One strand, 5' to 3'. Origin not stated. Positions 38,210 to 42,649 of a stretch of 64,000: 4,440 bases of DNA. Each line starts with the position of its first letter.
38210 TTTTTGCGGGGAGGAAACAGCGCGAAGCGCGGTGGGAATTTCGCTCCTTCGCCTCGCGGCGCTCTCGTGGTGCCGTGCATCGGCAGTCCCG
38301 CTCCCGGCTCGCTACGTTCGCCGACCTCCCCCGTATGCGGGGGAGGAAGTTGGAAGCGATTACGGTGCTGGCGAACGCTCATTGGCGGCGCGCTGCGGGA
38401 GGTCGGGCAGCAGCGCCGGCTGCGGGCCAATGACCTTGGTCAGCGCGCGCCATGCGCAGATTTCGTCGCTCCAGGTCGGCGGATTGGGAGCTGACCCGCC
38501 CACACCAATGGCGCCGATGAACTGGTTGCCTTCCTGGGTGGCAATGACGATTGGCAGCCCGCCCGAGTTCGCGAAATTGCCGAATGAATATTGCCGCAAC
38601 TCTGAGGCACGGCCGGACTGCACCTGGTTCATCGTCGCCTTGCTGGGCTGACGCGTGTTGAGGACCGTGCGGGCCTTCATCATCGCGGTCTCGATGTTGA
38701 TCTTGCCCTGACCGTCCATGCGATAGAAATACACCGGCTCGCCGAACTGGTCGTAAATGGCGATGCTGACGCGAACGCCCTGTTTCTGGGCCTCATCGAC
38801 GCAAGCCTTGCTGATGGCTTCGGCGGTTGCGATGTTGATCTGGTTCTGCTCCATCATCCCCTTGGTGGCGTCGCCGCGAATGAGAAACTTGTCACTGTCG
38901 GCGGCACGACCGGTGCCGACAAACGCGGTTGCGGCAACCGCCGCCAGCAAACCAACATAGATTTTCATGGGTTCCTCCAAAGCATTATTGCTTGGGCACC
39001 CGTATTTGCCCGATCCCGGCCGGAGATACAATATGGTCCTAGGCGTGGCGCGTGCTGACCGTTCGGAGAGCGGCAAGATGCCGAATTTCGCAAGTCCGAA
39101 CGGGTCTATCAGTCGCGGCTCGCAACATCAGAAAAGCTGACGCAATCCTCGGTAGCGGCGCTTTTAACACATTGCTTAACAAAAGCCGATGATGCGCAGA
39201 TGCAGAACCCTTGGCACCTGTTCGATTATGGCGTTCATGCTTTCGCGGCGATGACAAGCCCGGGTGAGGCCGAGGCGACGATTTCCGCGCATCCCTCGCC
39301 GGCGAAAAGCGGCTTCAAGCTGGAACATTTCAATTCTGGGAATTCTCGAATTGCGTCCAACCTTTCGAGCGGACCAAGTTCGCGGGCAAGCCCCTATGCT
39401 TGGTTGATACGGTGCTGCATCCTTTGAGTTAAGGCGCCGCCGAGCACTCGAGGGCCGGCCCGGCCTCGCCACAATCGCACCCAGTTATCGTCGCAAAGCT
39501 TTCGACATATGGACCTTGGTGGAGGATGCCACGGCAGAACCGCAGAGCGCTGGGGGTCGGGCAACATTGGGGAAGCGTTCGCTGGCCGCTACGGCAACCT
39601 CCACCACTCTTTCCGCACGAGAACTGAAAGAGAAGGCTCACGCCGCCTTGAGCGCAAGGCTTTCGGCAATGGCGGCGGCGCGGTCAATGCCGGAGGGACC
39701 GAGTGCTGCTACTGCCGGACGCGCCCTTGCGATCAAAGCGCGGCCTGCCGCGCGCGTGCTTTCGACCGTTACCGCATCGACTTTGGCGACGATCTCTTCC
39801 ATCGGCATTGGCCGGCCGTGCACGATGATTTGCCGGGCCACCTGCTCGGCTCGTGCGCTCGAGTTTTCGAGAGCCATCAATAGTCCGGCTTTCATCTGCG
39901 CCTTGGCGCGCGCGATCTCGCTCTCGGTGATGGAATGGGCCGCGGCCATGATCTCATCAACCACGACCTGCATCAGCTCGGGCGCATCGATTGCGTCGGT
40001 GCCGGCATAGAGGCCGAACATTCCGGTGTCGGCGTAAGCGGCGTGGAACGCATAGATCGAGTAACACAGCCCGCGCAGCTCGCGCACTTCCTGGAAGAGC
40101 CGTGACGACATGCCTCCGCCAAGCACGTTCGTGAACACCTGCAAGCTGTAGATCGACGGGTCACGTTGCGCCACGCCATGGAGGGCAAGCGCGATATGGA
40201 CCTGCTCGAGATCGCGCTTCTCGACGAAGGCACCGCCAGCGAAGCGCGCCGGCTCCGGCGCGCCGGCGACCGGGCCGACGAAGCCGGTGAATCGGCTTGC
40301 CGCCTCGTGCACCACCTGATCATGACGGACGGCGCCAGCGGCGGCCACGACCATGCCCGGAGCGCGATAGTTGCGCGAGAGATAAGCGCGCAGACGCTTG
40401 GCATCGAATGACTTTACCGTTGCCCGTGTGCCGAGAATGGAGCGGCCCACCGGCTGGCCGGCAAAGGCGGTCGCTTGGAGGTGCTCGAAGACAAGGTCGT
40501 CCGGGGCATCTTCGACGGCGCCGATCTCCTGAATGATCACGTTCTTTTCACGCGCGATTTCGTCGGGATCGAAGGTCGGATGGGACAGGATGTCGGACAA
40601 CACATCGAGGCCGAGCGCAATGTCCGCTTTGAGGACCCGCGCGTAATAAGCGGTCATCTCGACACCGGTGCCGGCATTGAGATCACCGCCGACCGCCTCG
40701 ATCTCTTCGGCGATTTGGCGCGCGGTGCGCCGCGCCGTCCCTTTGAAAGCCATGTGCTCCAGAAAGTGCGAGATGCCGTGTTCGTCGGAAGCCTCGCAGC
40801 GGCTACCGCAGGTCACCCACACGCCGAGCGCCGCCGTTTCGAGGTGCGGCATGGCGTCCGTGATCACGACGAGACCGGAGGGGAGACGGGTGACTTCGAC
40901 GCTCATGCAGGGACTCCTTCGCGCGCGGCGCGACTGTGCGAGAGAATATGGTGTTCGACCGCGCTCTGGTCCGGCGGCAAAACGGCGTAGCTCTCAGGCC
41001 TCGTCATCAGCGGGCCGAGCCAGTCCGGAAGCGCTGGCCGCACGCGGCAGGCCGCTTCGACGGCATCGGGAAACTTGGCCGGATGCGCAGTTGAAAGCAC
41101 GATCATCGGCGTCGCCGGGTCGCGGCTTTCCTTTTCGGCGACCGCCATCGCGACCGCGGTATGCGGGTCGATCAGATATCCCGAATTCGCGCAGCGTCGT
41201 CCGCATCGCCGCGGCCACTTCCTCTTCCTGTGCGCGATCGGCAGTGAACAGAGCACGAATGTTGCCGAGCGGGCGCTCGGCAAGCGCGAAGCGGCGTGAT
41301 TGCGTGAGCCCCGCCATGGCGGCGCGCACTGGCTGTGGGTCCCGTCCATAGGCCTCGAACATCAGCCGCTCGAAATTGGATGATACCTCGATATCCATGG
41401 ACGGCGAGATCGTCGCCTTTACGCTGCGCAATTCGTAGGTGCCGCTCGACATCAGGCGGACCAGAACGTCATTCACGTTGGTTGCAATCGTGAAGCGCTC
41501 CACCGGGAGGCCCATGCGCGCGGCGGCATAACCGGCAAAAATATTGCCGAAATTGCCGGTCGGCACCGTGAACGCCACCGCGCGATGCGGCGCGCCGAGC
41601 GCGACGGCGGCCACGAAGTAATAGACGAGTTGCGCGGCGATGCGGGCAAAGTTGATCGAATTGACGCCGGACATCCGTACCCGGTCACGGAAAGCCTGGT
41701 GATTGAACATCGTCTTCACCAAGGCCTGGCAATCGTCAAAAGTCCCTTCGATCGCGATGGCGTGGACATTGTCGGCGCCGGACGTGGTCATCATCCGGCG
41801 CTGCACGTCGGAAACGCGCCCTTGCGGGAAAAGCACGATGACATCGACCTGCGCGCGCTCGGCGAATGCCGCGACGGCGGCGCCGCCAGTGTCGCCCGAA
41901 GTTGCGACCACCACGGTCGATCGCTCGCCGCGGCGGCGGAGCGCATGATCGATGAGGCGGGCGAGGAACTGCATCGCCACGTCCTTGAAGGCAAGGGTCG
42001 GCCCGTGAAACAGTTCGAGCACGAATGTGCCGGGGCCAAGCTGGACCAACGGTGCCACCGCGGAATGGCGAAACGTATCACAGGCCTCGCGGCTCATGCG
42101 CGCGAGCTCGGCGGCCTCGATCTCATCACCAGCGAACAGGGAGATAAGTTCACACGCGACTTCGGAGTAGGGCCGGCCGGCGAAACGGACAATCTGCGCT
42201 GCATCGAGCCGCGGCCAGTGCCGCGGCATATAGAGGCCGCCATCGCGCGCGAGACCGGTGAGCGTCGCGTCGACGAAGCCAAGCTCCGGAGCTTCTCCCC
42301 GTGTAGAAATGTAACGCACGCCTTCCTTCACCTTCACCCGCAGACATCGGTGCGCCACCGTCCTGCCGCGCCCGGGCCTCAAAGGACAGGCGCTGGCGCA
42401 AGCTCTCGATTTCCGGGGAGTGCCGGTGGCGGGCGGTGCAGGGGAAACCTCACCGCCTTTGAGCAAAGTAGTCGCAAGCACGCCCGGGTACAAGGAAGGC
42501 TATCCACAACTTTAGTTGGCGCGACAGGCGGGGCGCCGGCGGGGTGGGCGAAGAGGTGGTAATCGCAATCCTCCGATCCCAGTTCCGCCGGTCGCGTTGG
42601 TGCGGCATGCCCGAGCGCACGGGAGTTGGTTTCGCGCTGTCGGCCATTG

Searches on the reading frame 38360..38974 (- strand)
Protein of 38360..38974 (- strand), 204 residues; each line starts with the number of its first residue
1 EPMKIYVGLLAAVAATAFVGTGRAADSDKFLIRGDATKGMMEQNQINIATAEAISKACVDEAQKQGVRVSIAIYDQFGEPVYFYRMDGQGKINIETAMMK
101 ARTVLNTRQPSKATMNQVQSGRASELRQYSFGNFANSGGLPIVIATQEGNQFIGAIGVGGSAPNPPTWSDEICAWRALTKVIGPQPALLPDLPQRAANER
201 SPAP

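Call 4: search_protein_families(library=ncbifam, proteins=[window:38360-38974:-])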
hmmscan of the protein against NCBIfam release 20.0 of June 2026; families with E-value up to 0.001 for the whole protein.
window:38360-38974:- (204 aa): 3 families
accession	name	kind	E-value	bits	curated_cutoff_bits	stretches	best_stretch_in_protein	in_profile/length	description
NF007275.0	PRK09732.1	equivalog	4.7e-10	39.4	246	1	50-161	11-116/134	hypothetical protein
NF002695.0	PRK02487.1-4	equivalog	6.3e-06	25.9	282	1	45-160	21-135/165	heme-degrading domain-containing protein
NF002697.0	PRK02487.1-6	equivalog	0.00039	19.9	269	1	36-160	17-137/164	heme-degrading domain-containing protein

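Call 5: search_protein_families(library=pfam, proteins=[window:38360-38974:-])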
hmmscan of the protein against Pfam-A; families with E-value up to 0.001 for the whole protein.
window:38360-38974:- (204 aa): 1 family
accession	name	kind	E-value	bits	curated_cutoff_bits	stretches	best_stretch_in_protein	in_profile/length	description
PF03928.20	HbpS-like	-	1.6e-23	83.6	25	1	47-163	2-116/128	Haem degrading protein HbpS-like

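Call 31: find_homologous_proteins(query=window:38360-38974:-, max_evalue=1e-20)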
Query window:38360-38974:- (204 aa): 1284 proteins with E <= 1e-20 among 2097 candidates; the best 120 are listed.
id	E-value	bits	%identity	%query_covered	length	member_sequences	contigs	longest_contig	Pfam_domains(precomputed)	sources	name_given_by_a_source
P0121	1.6e-125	434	98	99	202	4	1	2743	PF03928.21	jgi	jgi:glc operon protein GlcG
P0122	4.2e-107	374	85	89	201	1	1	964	PF03928.21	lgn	-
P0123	5.5e-107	374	90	77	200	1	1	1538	PF03928.21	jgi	jgi:glc operon protein GlcG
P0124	4.7e-105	367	84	99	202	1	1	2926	PF03928.21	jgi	jgi:uncharacterized protein GlcG (DUF336 family)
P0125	6.9e-103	360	78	100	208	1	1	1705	PF03928.21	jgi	jgi:uncharacterized protein GlcG (DUF336 family)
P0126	8.9e-101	353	82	99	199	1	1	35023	PF03928.21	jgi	-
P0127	1.2e-100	353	83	89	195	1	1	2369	PF03928.21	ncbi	-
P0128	1.9e-100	352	83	93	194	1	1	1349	PF03928.21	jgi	jgi:glc operon protein GlcG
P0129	3.4e-100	352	81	99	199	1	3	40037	PF03928.21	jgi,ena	-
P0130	7.5e-100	350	83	96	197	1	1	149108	PF03928.21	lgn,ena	-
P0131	1.7e-99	349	81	97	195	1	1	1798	PF03928.21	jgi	jgi:glc operon protein GlcG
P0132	1.7e-99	349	85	93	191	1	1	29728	PF03928.21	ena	-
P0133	2.5e-99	349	85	78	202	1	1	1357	PF03928.21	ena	-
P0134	4.5e-99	348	86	77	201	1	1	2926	PF03928.21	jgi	jgi:glc operon protein GlcG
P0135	2.6e-98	345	83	96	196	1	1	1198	PF03928.21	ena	-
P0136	2.7e-98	345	80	89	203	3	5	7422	PF03928.21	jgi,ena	jgi:glc operon protein GlcG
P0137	8.0e-98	344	83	94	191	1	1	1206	PF03928.21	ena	-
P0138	9.2e-98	344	80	99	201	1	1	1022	PF03928.21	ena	-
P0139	1.7e-97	343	81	96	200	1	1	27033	PF03928.21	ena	-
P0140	3.0e-97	342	83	93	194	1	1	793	PF03928.21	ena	-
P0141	1.5e-96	340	78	98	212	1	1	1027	PF03928.21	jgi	jgi:uncharacterized protein GlcG (DUF336 family)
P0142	1.8e-96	339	80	99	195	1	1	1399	PF03928.21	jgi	jgi:uncharacterized protein GlcG (DUF336 family)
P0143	1.8e-96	339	84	84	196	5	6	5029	PF03928.21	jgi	jgi:glc operon protein GlcG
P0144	2.1e-96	339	80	99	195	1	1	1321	PF03928.21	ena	-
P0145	2.2e-96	339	80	89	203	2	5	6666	PF03928.21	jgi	jgi:glc operon protein GlcG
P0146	2.6e-96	339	81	95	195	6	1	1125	PF03928.21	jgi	jgi:uncharacterized protein GlcG (DUF336 family)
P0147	3.0e-96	339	82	93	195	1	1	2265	PF03928.21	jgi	jgi:glc operon protein GlcG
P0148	3.0e-96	339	81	93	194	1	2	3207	PF03928.21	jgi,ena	jgi:glc operon protein GlcG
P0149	3.2e-96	339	83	77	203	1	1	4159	PF03928.21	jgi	jgi:glc operon protein GlcG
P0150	4.6e-96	338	81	93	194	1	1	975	PF03928.21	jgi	jgi:uncharacterized protein GlcG (DUF336 family)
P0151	5.5e-96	338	83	93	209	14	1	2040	PF03928.21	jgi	jgi:uncharacterized protein GlcG (DUF336 family)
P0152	5.8e-96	338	81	93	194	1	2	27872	PF03928.21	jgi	jgi:glc operon protein GlcG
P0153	6.1e-96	338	79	99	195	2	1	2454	PF03928.21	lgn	-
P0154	7.9e-96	337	81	89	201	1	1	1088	PF03928.21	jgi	-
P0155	8.2e-96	337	85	84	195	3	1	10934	PF03928.21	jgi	jgi:uncharacterized protein GlcG (DUF336 family)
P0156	8.7e-96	337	80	97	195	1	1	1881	PF03928.21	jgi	jgi:uncharacterized protein GlcG (DUF336 family)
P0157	9.2e-96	337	80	97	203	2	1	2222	PF03928.21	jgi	jgi:glc operon protein GlcG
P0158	9.9e-96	337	81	95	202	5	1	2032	PF03928.21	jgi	-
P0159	1.1e-95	337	81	93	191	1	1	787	PF03928.21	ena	-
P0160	1.1e-95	337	81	96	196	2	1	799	PF03928.21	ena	-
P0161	1.3e-95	337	82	93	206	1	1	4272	PF03928.21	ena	-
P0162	1.6e-95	336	80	91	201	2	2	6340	PF03928.21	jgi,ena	-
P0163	1.6e-95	336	82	93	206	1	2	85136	PF03928.21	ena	-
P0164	1.9e-95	336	82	93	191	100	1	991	PF03928.21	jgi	jgi:glc operon protein GlcG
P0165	2.0e-95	336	82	93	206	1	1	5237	PF03928.21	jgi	jgi:uncharacterized protein GlcG (DUF336 family)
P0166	2.1e-95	336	80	97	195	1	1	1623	PF03928.21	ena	-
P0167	2.1e-95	336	78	99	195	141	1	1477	PF03928.21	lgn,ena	-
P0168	2.2e-95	336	79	94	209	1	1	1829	PF03928.21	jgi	-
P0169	2.3e-95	336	78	99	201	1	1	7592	PF03928.21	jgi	jgi:uncharacterized protein GlcG (DUF336 family)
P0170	2.3e-95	336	80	97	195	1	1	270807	PF03928.21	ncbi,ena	-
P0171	2.4e-95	336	82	94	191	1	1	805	PF03928.21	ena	-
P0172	2.7e-95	336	83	89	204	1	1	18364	PF03928.21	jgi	jgi:uncharacterized protein GlcG (DUF336 family)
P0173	2.9e-95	335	76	99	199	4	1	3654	PF03928.21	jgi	jgi:uncharacterized protein GlcG (DUF336 family)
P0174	3.0e-95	335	81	92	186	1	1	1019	PF03928.21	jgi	jgi:uncharacterized protein GlcG (DUF336 family)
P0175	3.1e-95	335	81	94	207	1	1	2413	PF03928.21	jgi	jgi:uncharacterized protein GlcG (DUF336 family)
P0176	3.2e-95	335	81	93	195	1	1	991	PF03928.21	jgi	jgi:glc operon protein GlcG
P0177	3.6e-95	335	81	94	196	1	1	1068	PF03928.21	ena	-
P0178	3.8e-95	335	80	89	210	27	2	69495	PF03928.21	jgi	jgi:uncharacterized protein GlcG (DUF336 family)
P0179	5.0e-95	335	84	83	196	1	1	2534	PF03928.21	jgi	jgi:glc operon protein GlcG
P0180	5.7e-95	335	80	90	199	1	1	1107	PF03928.21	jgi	jgi:uncharacterized protein GlcG (DUF336 family)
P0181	5.9e-95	334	79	97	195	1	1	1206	PF03928.21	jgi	jgi:uncharacterized protein GlcG (DUF336 family)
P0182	6.5e-95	334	82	93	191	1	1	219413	PF03928.21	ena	-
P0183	6.7e-95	334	77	99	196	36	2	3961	PF03928.21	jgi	jgi:uncharacterized protein GlcG (DUF336 family)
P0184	7.3e-95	334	82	93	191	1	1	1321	PF03928.21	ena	-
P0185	9.5e-95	334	80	96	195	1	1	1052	PF03928.21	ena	-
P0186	9.9e-95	334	81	93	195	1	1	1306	PF03928.21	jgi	jgi:uncharacterized protein GlcG (DUF336 family)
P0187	1.2e-94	333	83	93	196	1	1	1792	PF03928.21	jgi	jgi:glc operon protein GlcG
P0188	1.2e-94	333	80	94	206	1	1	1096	PF03928.21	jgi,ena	-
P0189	1.2e-94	333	82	93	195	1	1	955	PF03928.21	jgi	-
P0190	1.4e-94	333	82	93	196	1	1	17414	PF03928.21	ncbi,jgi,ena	-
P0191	1.4e-94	333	82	93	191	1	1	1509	PF03928.21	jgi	jgi:glc operon protein GlcG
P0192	1.7e-94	333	83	85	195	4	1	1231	PF03928.21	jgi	jgi:glc operon protein GlcG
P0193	1.8e-94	333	83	85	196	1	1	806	PF03928.21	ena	-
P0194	2.1e-94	333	81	94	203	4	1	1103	PF03928.21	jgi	jgi:glc operon protein GlcG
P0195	2.3e-94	333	76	99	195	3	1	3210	PF03928.21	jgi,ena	-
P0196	2.5e-94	332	76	99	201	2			PF03928.21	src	-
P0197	3.0e-94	332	82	93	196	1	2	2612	PF03928.21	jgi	jgi:uncharacterized protein GlcG (DUF336 family)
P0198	3.4e-94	332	79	95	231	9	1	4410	PF03928.21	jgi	jgi:glc operon protein GlcG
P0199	3.6e-94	332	79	93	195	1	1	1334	PF03928.21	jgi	jgi:glc operon protein GlcG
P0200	3.6e-94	332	82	93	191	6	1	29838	PF03928.21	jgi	jgi:glc operon protein GlcG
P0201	3.7e-94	332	80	95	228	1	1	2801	PF03928.21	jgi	jgi:glc operon protein GlcG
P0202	4.1e-94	332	83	84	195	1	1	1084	PF03928.21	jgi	jgi:uncharacterized protein GlcG (DUF336 family)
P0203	4.4e-94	332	84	83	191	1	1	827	PF03928.21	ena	-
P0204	4.4e-94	332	82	93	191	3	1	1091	PF03928.21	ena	-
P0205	4.8e-94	332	77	97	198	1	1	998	PF03928.21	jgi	jgi:uncharacterized protein GlcG (DUF336 family)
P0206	4.8e-94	331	79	97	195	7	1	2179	PF03928.21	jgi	jgi:uncharacterized protein GlcG (DUF336 family)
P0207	5.1e-94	331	79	93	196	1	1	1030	PF03928.21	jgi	jgi:glc operon protein GlcG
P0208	5.1e-94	331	81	93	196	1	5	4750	PF03928.21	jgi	jgi:glc operon protein GlcG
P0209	5.3e-94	331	84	83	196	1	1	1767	PF03928.21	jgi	jgi:glc operon protein GlcG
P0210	5.4e-94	331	81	93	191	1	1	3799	PF03928.21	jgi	jgi:glc operon protein GlcG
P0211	5.4e-94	331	81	93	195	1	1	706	PF03928.21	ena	-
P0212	5.7e-94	331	79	96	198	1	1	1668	PF03928.21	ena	-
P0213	5.8e-94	331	77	99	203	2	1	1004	PF03928.21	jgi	jgi:glc operon protein GlcG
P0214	6.0e-94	331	82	93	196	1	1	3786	PF03928.21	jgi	jgi:uncharacterized protein GlcG (DUF336 family)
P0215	6.6e-94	331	79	99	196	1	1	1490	PF03928.21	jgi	-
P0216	7.1e-94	331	81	89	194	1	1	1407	PF03928.21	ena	-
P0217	7.6e-94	331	81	93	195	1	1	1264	PF03928.21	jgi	jgi:uncharacterized protein GlcG (DUF336 family)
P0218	8.2e-94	331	82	93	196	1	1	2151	PF03928.21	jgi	jgi:uncharacterized protein GlcG (DUF336 family)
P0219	9.1e-94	331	80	93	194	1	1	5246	PF03928.21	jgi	jgi:glc operon protein GlcG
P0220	1.0e-93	330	81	93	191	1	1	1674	PF03928.21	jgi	jgi:glc operon protein GlcG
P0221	1.1e-93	330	81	93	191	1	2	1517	PF03928.21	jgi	jgi:glc operon protein GlcG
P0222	1.1e-93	330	78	97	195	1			PF03928.21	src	-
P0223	1.1e-93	330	80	93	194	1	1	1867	PF03928.21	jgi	jgi:glc operon protein GlcG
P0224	1.3e-93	330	81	93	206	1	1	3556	PF03928.21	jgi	jgi:uncharacterized protein GlcG (DUF336 family)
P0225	1.3e-93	330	76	99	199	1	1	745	PF03928.21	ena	-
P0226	1.4e-93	330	80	94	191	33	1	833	PF03928.21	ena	-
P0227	1.4e-93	330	82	93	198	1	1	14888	PF03928.21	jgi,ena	jgi:glc operon protein GlcG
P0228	1.4e-93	330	81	93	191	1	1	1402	PF03928.21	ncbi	-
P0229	1.4e-93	330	79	94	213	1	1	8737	PF03928.21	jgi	jgi:uncharacterized protein GlcG (DUF336 family)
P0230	1.4e-93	330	80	93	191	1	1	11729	PF03928.21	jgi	jgi:uncharacterized protein GlcG (DUF336 family)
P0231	1.4e-93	330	81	93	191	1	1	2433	PF03928.21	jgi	jgi:glc operon protein GlcG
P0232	1.5e-93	330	79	94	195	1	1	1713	PF03928.21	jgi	jgi:glc operon protein GlcG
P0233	2.0e-93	329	79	93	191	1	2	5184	PF03928.21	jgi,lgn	jgi:uncharacterized protein GlcG (DUF336 family)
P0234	2.0e-93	329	81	93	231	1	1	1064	PF03928.21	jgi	jgi:uncharacterized protein GlcG (DUF336 family)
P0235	2.0e-93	329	80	87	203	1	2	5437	PF03928.21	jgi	jgi:glc operon protein GlcG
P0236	2.0e-93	329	80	93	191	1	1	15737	PF03928.21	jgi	jgi:uncharacterized protein GlcG (DUF336 family)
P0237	2.0e-93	329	80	93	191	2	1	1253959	PF03928.21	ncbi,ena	-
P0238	2.2e-93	329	83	85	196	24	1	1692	PF03928.21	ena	-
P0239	2.4e-93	329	79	93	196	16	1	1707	PF03928.21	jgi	jgi:glc operon protein GlcG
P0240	2.4e-93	329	80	90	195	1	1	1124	PF03928.21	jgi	jgi:uncharacterized protein GlcG (DUF336 family)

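Call 32: find_encoding_contigs(protein=P0121, flank=10000, max_places=3)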
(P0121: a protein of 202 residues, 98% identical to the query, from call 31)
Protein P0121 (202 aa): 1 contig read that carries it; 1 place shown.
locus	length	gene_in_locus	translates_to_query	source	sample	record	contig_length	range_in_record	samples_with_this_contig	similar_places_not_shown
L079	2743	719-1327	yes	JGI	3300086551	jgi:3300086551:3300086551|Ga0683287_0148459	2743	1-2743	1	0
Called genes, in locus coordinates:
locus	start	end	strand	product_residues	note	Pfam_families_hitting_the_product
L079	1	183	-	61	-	?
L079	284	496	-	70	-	-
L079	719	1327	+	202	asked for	PF03928:HbpS-like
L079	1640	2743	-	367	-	?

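Call 33: find_encoding_contigs(protein=P0132, flank=10000, max_places=2)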
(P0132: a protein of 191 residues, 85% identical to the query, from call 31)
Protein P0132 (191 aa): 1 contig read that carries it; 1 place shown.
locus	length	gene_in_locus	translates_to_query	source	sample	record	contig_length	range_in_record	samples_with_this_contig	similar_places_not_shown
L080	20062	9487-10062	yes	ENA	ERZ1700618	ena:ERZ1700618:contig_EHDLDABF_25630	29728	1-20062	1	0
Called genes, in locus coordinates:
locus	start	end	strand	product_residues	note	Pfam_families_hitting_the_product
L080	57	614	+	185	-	PF01977:UbiD, PF20696:UbiD_C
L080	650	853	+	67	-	-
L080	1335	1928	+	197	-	-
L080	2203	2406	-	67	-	-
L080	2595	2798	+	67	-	PF00313:CSD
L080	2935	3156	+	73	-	-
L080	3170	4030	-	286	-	-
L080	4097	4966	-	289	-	-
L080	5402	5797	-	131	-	PF03928:HbpS-like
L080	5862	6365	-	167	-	PF03928:HbpS-like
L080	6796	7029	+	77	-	-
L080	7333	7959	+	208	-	-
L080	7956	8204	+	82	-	-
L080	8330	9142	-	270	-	-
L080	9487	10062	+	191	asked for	PF03928:HbpS-like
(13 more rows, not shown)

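Call 34: find_encoding_contigs(protein=P0130, flank=10000, max_places=2)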
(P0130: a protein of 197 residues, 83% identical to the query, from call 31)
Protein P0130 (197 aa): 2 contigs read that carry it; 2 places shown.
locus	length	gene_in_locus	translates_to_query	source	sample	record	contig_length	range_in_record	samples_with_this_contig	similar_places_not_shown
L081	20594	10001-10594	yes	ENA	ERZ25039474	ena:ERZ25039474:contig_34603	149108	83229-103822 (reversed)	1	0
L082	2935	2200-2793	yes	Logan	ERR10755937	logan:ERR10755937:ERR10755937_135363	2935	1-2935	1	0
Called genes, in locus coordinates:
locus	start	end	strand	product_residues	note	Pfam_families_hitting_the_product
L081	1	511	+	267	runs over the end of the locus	-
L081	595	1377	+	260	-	-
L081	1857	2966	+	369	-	PF00180:Iso_dh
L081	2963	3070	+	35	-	-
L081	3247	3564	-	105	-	-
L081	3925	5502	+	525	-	PF01406:tRNA-synt_1e, PF01921:tRNA-synt_1f (faint), PF09190:DALR_2 (faint), PF00133:tRNA-synt_1 (weak), PF09334:tRNA-synt_1g (weak), PF23493:CysS_C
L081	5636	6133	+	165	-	PF00583:Acetyltransf_1, PF13673:Acetyltransf_10, PF13508:Acetyltransf_7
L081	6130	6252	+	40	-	-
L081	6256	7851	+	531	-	PF00682:HMGL-like, PF22617:HCS_D2, PF08502:LeuA_dimer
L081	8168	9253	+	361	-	PF00753:Lactamase_B, PF23023:Anti-Pycsar_Apyc1, PF12706:Lactamase_B_2 (weak)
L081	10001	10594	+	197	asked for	PF03928:HbpS-like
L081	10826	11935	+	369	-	PF01548:DEDD_Tnp_IS110, PF02371:Transposase_20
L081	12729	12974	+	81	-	PF24441:DUF7560 (faint)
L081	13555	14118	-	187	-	-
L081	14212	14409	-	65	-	-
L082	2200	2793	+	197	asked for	PF03928:HbpS-like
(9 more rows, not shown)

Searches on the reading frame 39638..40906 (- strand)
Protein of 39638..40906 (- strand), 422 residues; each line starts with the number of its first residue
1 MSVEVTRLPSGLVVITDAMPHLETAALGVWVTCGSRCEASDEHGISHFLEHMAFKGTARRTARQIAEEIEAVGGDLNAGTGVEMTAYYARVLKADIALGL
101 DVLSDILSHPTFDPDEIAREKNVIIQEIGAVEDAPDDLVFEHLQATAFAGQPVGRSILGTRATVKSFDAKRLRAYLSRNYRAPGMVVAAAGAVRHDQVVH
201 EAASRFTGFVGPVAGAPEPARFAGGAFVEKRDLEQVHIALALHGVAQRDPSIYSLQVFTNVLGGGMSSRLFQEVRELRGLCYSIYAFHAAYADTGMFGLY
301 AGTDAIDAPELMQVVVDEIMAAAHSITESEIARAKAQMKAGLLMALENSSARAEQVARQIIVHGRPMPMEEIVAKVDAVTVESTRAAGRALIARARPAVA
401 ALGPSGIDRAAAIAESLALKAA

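Call 4: search_protein_families(library=ncbifam, proteins=[window:39638-40906:-])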
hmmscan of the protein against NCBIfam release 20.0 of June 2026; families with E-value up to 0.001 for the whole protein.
window:39638-40906:- (422 aa): 4 families
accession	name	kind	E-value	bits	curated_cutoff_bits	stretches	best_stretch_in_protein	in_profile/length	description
NF047422.1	YfmF_fam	equivalog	2.4e-26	92.6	285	1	99-386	101-396/412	EF-P 5-aminopentanol modification-associated protein YfmF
NF047421.1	YfmH_fam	equivalog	1.4e-19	70.6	250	1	42-200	59-212/425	EF-P 5-aminopentanol modification-associated protein YfmH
TIGR02110.1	PQQ_syn_pqqF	equivalog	4.5e-18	65.4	320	1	8-209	5-209/697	pyrroloquinoline quinone biosynthesis protein PqqF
NF011681.0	PRK15101.1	equivalog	6.9e-14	50.8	765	1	23-176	64-218/961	pitrilysin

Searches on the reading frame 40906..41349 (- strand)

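Call 16: search_protein_families(library=pfam, proteins=[window:40906-41349:-], max_evalue=0.001)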
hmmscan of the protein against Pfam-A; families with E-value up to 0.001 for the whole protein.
window:40906-41349:- (148 aa): 1 family
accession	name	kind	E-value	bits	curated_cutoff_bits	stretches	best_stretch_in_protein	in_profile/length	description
PF24857.1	THR4_C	-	3e-11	43.7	27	1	64-102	1-42/85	Threonine synthase, C-terminal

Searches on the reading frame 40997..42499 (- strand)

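Call 15: search_protein_families(library=pfam, proteins=[window:40997-42499:-], max_evalue=0.001)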
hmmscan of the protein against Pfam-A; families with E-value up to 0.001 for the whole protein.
window:40997-42499:- (501 aa): 2 families
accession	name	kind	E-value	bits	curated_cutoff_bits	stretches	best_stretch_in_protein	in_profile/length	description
PF14821.11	Thr_synth_N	-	9.3e-24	83.8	25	1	62-139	1-78/79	Threonine synthase N terminus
PF00291.31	PALP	-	1.5e-19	70.9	35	1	161-386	28-236/295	Pyridoxal-phosphate dependent enzyme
